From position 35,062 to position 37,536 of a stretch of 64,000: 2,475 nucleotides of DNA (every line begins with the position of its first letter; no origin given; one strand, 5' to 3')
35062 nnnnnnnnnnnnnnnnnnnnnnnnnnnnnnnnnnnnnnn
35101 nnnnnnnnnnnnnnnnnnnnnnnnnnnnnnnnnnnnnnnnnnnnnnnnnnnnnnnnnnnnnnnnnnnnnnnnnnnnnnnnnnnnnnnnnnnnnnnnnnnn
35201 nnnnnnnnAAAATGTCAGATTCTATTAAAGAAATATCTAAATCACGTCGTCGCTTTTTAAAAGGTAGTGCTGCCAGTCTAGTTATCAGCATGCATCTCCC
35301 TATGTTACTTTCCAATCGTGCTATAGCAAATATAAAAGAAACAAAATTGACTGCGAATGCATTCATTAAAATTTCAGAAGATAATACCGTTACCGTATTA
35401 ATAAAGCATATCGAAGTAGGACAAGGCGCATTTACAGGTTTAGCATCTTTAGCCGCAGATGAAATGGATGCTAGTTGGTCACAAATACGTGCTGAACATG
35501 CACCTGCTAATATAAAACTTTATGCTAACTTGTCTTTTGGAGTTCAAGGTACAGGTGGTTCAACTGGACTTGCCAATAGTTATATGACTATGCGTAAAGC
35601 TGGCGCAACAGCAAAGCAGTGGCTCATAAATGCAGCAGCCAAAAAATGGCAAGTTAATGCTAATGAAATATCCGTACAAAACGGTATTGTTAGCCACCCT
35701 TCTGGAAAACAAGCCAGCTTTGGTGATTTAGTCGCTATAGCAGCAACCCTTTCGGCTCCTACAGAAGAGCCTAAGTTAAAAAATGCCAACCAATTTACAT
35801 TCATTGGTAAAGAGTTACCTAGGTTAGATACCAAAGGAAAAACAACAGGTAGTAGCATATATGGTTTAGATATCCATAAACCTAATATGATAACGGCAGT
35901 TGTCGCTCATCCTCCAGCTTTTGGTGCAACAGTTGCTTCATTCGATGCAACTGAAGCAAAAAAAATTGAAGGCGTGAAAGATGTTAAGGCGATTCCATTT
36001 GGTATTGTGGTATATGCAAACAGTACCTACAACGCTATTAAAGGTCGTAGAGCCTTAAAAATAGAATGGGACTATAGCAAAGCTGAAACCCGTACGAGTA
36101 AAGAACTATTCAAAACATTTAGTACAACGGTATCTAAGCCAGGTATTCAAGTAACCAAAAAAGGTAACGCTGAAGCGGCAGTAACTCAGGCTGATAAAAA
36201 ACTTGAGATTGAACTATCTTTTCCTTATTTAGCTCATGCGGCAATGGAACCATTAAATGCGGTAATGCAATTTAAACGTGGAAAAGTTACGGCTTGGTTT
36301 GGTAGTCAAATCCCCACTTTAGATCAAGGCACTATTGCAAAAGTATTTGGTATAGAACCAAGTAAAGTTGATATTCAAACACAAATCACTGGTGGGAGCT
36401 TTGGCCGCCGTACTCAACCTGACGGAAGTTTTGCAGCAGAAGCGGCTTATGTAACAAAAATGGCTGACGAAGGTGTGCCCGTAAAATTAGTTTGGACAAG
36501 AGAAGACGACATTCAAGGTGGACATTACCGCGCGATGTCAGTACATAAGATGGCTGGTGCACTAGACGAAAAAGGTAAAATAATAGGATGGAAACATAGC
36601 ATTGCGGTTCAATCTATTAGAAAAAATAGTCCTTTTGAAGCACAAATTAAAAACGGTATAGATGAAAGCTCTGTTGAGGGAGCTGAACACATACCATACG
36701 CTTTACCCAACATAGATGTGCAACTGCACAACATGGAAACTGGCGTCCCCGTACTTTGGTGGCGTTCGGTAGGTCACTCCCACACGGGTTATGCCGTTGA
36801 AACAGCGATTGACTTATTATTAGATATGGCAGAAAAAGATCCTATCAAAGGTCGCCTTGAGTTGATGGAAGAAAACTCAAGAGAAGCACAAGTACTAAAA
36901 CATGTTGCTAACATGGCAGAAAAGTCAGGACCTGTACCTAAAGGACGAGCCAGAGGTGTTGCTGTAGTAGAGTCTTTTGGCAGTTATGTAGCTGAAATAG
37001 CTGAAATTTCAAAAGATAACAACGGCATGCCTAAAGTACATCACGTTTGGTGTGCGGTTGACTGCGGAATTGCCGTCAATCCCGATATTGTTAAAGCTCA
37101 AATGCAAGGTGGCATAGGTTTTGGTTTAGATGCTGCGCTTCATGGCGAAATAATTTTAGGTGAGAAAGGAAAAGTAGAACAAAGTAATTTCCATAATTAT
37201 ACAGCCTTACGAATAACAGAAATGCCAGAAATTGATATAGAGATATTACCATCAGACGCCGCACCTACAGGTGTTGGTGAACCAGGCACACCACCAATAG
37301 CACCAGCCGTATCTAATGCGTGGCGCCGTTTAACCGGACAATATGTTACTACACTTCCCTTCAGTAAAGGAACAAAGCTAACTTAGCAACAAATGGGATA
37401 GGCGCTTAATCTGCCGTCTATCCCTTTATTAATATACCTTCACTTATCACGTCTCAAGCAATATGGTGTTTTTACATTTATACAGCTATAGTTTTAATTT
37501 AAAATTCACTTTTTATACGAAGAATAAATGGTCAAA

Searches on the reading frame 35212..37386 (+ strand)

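Call 7: search_protein_families(library=pfam, proteins=[window:35212-37386:+])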
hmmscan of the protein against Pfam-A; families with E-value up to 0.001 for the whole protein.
window:35212-37386:+ (724 aa): 2 families
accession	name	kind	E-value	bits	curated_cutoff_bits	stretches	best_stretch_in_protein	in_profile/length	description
PF20256.3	MoCoBD_2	-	1.1e-30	107.6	27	2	44-218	44-203/283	Molybdopterin cofactor-binding domain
PF02738.23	MoCoBD_1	-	1.9e-29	102.9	27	1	315-548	13-240/244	Molybdopterin cofactor-binding domain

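Call 9: search_protein_families(library=ncbifam, proteins=[window:35212-37386:+], max_evalue=0.01)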
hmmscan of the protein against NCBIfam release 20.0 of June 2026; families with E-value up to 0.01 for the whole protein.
window:35212-37386:+ (724 aa): 13 families
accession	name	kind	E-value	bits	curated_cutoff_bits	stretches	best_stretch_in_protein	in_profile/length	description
TIGR03194.1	4hydrxCoA_A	equivalog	1.7e-43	149.1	994.55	4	578-719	592-739/746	4-hydroxybenzoyl-CoA reductase subunit alpha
NF043082.1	XdhA_XDHase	equivalog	3.1e-40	138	780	4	596-718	615-744/758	xanthine dehydrogenase subunit XdhA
NF041018.1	glyceraldDH_alpha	equivalog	2.4e-37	128.7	790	3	316-548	163-387/741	glyceraldehyde dehydrogenase subunit alpha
NF007426.0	PRK09970.1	equivalog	6.7e-36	123.6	916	4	607-718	630-747/761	xanthine dehydrogenase molybdenum-binding subunit XdhA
TIGR03311.1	Se_dep_XDH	equivalog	4.5e-34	117.6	830.45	3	315-546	312-534/848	selenium-dependent xanthine dehydrogenase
NF041671.1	peri_hyde_PaoC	equivalog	2e-27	95.9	1180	2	266-549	114-384/735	aldehyde oxidoreductase molybdenum-binding subunit PaoC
TIGR03196.1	pucD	equivalog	1.3e-26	93.2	783.65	3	597-719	624-751/763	xanthine dehydrogenase subunit D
NF040766.1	CODH_aero_grp5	exception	9.9e-24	83.5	950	2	597-718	652-777/785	aerobic carbon-monoxide dehydrogenase large subunit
TIGR02965.1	xanthine_xdhB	equivalog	1.4e-23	83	849.5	2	265-549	97-372/758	xanthine dehydrogenase molybdopterin binding subunit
NF045668.1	pterin_aldehy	equivalog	2.5e-16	58.9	1100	2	313-550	334-564/905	molybdopterin-dependent aldehyde oxidoreductase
TIGR02416.1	CO_dehy_Mo_lg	equivalog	1.4e-14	53.3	991.15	2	588-703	627-745/770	aerobic carbon-monoxide dehydrogenase large subunit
TIGR03313.1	Se_sel_red_Mo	hypoth_equivalog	4.2e-10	38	1101.9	1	591-704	807-927/951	molybdopterin-dependent oxidoreductase Mo/Fe-S-binding subunit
TIGR02969.1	mam_aldehyde_ox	subfamily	0.00053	17.5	1912.3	1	315-458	715-858/1330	aldehyde oxidase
